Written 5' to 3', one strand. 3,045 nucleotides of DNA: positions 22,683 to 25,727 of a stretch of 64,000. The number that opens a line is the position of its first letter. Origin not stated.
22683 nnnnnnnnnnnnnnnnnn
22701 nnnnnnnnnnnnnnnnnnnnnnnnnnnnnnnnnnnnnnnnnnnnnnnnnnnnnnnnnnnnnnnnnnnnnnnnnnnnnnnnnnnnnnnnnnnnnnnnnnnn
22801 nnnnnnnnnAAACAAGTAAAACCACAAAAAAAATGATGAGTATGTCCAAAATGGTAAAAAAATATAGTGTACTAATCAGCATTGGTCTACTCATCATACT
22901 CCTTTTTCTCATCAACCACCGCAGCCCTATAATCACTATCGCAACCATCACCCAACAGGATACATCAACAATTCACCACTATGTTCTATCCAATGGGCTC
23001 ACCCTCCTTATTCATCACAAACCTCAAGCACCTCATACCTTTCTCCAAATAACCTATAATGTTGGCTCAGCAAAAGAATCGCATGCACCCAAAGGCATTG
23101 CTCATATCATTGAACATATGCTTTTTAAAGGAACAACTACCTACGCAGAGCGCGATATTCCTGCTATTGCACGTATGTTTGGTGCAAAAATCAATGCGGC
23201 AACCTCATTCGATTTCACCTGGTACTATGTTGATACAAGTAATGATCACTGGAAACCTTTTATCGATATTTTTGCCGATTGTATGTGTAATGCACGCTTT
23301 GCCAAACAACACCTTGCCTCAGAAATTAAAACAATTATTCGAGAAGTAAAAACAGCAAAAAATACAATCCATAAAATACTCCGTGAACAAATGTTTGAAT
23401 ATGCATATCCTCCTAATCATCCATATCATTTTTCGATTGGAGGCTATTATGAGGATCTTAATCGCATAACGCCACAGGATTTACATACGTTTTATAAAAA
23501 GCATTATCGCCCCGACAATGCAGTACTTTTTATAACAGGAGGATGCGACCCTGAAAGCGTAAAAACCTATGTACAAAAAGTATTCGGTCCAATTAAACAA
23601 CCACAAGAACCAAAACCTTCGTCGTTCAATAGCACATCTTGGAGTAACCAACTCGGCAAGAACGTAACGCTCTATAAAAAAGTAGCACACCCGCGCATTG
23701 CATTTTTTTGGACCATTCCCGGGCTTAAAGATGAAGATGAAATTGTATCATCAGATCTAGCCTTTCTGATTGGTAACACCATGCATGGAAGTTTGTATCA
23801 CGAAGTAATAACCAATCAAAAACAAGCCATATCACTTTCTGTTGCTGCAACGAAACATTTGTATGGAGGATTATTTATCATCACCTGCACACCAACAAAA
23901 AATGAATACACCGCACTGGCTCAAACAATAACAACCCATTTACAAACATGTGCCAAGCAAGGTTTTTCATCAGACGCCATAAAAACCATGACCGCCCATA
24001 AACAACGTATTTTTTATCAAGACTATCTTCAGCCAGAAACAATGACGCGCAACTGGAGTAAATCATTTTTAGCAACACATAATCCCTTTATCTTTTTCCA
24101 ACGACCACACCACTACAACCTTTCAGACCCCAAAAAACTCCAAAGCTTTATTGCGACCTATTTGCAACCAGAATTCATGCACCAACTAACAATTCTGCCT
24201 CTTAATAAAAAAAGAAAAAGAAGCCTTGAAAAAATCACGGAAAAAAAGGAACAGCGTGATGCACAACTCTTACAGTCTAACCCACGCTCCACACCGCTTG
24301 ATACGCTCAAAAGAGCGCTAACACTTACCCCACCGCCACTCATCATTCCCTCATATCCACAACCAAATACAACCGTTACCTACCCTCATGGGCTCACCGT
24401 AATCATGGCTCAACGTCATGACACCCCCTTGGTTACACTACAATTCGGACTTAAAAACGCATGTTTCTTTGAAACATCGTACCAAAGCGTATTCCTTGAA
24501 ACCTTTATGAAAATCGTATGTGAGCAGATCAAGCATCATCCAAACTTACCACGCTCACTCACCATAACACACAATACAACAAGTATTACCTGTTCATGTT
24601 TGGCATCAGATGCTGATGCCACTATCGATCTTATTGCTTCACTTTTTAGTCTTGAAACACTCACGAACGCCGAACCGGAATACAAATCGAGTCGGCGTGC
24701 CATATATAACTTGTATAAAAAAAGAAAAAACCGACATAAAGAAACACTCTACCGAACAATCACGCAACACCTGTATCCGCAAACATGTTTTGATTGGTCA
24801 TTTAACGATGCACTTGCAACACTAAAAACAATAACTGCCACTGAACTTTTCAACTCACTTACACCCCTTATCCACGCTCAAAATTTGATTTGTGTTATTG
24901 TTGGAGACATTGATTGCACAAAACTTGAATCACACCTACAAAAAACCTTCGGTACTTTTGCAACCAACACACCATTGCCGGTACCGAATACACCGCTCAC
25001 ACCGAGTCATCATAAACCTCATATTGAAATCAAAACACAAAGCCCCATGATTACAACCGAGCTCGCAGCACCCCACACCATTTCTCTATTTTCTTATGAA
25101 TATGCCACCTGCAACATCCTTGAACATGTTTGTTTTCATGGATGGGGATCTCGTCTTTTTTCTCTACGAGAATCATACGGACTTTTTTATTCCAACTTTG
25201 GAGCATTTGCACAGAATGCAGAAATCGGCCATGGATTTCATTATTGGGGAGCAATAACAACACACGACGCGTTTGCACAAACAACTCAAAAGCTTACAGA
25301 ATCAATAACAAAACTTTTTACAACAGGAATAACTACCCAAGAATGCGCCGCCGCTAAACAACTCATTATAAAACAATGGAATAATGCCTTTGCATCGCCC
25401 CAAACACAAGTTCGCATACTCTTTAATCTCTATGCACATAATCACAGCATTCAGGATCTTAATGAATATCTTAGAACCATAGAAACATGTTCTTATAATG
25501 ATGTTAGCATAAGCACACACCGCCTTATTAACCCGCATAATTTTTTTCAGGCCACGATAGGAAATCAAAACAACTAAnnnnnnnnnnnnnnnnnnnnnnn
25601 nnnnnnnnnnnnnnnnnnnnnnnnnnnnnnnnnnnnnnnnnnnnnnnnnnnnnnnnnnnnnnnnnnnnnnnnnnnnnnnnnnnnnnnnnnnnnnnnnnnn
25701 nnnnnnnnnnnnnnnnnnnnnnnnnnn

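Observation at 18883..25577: Block of three architecture-related secreted Pro-rich/coiled-coil proteins ending in a membrane-anchored double M16 peptidase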

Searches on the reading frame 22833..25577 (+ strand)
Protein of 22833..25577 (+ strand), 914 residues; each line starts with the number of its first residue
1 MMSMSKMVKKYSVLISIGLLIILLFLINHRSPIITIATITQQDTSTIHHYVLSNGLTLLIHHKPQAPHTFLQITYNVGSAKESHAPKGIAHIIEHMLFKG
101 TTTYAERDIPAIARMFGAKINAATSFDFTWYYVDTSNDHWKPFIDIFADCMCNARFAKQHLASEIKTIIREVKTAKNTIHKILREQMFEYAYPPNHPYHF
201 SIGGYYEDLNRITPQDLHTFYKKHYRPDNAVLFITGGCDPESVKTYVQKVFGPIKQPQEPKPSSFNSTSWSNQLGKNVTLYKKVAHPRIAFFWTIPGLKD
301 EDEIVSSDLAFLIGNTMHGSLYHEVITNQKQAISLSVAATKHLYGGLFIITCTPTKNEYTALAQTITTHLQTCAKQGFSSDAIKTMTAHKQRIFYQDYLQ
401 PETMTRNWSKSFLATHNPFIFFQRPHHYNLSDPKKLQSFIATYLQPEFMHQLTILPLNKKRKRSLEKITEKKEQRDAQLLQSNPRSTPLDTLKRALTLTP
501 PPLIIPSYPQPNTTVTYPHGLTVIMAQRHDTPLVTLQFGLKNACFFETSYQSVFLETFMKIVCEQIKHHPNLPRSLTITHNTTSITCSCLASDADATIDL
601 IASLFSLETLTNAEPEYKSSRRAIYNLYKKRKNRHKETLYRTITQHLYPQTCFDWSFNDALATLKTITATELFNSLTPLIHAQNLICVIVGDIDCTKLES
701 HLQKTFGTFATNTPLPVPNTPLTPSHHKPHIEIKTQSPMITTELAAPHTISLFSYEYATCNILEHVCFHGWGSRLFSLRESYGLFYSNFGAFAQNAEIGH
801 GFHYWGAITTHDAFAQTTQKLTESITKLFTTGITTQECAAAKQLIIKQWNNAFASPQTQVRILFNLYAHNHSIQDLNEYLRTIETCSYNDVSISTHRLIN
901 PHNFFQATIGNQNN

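Call 3: search_protein_families(library=pfam, proteins=[window:22833-25577:+], max_evalue=1)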
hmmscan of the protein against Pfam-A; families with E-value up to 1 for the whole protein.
window:22833-25577:+ (914 aa): 3 families
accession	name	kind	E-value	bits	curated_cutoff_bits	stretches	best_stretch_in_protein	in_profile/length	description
PF05193.26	Peptidase_M16_C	-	7.7e-45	153.4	23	2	211-384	1-175/181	Peptidase M16 inactive domain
PF00675.25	Peptidase_M16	-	8.6e-28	97.6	22.3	1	59-192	3-136/149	Insulinase (Peptidase family M16)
PF15210.11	SFTA2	-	0.0079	16.5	27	1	532-563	3-33/59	Surfactant-associated protein 2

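Call 4: search_protein_families(library=ncbifam, proteins=[window:22833-25577:+], max_evalue=1)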
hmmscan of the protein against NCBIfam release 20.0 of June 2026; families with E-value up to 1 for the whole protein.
window:22833-25577:+ (914 aa): 4 families
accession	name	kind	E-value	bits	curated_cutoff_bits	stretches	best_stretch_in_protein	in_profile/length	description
NF047421.1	YfmH_fam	equivalog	2.1e-33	116.2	250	2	45-454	8-421/425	EF-P 5-aminopentanol modification-associated protein YfmH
NF047422.1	YfmF_fam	equivalog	2.1e-19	69.8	285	2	151-386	114-345/412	EF-P 5-aminopentanol modification-associated protein YfmF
NF011681.0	PRK15101.1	equivalog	1.7e-17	62.7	765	1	35-255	32-256/961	pitrilysin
TIGR02110.1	PQQ_syn_pqqF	equivalog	2.5e-11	43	320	1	49-237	2-193/697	pyrroloquinoline quinone biosynthesis protein PqqF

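Call 10: find_related_loci(query=window:22833-25577:+, collection=genome_contigs, flank=10000)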
Query window:22833-25577:+ (914 aa) in genome_contigs; peptide patterns used: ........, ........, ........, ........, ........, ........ (x = any residue, [..] = any of these).
33 stretches matched a pattern; 1 encode a relative of the query (tblastn E <= 1e-3); 1 distinct loci.
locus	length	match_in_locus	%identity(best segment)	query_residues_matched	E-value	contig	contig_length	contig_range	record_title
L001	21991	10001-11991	25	31-330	1e-24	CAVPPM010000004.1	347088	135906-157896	MAG: uncultured Sphingobacteriales bacterium isolate MFD09848.bin.2.4 genome assembly, contig: contig_18814, whole genom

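Call 33: search_solved_structures(query=window:22833-25577:+, max_evalue=0.001)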
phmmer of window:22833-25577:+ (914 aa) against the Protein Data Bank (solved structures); distinct sequences matched with E-value up to 0.001: 79 (the best 60 are shown).
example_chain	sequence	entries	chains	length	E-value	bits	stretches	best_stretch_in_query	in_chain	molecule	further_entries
4nnz_A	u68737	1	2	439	1.2e-32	115.8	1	43-363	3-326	Probable zinc protease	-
3amj_C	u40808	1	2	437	1.8e-30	108.7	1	49-399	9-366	zinc peptidase active subunit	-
3ami_A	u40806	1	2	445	1.9e-30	108.6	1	49-399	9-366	zinc peptidase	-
5euf_A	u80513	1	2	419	4.7e-29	104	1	68-337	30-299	Protease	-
3hdi_A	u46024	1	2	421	1.7e-24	89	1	50-255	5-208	Processing protease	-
8iuf_QA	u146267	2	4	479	2.4e-22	81.8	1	51-315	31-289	MPP-beta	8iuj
1hr6_B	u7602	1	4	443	1.4e-21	79.3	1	52-263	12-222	MITOCHONDRIAL PROCESSING PEPTIDASE BETA SUBUNIT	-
1hr7_B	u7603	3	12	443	3.6e-21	77.9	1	52-263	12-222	MITOCHONDRIAL PROCESSING PEPTIDASE BETA SUBUNIT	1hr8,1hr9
8q1b_A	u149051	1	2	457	5.7e-21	77.3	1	50-257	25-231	Probable mitochondrial-processing peptidase subunit beta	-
8bep_B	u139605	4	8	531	3.6e-20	74.6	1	51-256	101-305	Probable mitochondrial-processing peptidase subunit beta, mitochondrial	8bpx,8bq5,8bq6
8ab6_A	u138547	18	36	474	5e-20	74.1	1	51-265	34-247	YALI0A14806p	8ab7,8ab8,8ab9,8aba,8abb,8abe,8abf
8zno_B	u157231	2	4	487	8.8e-19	70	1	51-255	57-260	Mitochondrial-processing peptidase subunit beta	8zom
7jrg_A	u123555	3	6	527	1.1e-18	69.8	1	51-254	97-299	Mitochondrial-processing peptidase subunit beta, mitochondrial isoform X1 | MPP-beta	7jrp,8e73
9f5x_1M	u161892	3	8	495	6.8e-18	67.1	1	51-259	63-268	MPP-Beta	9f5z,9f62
9g9t_D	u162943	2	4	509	1.1e-16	63.1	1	51-261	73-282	Putative peptidase M16 family protein | Putative peptidase M16 family potein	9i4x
6ofs_A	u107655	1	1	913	2.6e-15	58.5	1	51-386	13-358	Probable zinc protease PqqL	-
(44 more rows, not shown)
